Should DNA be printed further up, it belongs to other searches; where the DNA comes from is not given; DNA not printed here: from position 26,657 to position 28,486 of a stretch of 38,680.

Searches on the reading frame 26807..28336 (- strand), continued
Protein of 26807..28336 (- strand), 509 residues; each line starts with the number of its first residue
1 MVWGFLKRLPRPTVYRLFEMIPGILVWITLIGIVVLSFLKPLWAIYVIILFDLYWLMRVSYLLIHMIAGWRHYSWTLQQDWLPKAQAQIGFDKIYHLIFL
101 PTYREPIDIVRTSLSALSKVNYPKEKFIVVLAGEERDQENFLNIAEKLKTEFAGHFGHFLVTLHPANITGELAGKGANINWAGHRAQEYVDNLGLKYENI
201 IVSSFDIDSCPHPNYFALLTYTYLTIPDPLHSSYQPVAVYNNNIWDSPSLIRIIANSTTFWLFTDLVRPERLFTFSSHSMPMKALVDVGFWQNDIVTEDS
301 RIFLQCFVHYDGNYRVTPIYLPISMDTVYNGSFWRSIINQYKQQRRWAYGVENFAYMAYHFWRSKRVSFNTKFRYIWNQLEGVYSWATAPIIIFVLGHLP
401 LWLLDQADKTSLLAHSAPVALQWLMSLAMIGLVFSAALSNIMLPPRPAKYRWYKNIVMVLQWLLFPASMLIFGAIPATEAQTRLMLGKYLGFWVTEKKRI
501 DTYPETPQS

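Call 80: find_encoding_contigs(protein=P0182, flank=6000, max_places=1)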
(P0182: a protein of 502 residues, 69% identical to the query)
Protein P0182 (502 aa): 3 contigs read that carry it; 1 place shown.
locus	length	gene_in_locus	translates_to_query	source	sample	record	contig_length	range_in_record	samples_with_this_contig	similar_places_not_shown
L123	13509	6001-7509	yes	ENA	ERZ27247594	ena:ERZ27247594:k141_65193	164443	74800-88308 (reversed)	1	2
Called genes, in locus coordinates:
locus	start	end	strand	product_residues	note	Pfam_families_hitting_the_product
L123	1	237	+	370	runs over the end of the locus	PF00149:Metallophos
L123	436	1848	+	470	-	PF00753:Lactamase_B, PF23023:Anti-Pycsar_Apyc1 (faint), PF12706:Lactamase_B_2, PF16661:Lactamase_B_6, PF10996:Beta-Casp, PF07521:RMMBL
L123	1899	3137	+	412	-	PF01464:SLT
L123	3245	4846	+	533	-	-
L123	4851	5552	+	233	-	PF00160:Pro_isomerase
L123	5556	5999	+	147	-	-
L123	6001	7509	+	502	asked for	PF13632:Glyco_trans_2_3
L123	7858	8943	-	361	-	PF09587:PGA_cap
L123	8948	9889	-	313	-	PF00551:Formyl_trans_N, PF02911:Formyl_trans_C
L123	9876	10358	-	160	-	PF01327:Pep_deformylase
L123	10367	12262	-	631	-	PF17764:PriA_3primeBD, PF18074:PriA_C (weak)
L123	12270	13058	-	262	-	-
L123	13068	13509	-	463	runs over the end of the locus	-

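Call 81: find_encoding_contigs(protein=P0185, flank=6000, max_places=1)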
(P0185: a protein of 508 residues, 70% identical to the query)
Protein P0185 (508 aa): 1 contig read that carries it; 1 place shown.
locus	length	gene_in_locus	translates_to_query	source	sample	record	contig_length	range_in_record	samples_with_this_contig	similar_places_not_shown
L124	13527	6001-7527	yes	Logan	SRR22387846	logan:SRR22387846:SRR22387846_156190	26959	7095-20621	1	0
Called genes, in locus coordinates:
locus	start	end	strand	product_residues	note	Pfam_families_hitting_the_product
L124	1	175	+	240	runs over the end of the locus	PF04402:SIMPL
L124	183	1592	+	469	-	PF00753:Lactamase_B, PF12706:Lactamase_B_2 (weak), PF16661:Lactamase_B_6, PF10996:Beta-Casp, PF07521:RMMBL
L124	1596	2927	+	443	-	PF01464:SLT (weak)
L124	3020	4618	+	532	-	-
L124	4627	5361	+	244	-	PF00106:adh_short, PF08659:KR, PF13561:adh_short_C2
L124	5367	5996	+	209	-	PF00160:Pro_isomerase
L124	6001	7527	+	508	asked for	PF13632:Glyco_trans_2_3 (weak)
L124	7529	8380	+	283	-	PF00535:Glycos_transf_2, PF13641:Glyco_tranf_2_3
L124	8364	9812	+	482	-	PF04932:Wzy_C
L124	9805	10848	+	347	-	PF00535:Glycos_transf_2, PF10111:Glyco_tranf_2_2 (weak), PF13641:Glyco_tranf_2_3, PF13632:Glyco_trans_2_3 (weak)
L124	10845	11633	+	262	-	PF00535:Glycos_transf_2, PF13641:Glyco_tranf_2_3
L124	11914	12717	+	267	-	PF00391:PEP-utilizers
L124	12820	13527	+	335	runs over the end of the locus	PF06723:MreB_Mbl, PF00022:Actin (weak), PF00012:HSP70, PF14450:FtsA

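Call 82: find_encoding_contigs(protein=P0187, flank=6000, max_places=1)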
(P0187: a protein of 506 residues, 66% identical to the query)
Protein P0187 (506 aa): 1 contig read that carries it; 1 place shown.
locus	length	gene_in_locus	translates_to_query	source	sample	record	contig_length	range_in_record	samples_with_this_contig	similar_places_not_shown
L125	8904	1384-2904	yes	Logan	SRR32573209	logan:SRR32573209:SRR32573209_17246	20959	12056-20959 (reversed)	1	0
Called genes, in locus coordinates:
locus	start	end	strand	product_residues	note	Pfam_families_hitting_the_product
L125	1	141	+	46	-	?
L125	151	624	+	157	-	PF18967:PycTM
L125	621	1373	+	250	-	PF02535:Zip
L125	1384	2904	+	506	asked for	PF13632:Glyco_trans_2_3 (weak)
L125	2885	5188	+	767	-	PF00535:Glycos_transf_2, PF13641:Glyco_tranf_2_3, PF04932:Wzy_C (weak)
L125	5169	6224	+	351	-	PF00535:Glycos_transf_2, PF13641:Glyco_tranf_2_3 (weak)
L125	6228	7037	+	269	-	PF00535:Glycos_transf_2, PF13641:Glyco_tranf_2_3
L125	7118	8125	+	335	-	PF06723:MreB_Mbl, PF00022:Actin (weak), PF00012:HSP70, PF14450:FtsA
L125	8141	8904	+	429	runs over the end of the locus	PF04932:Wzy_C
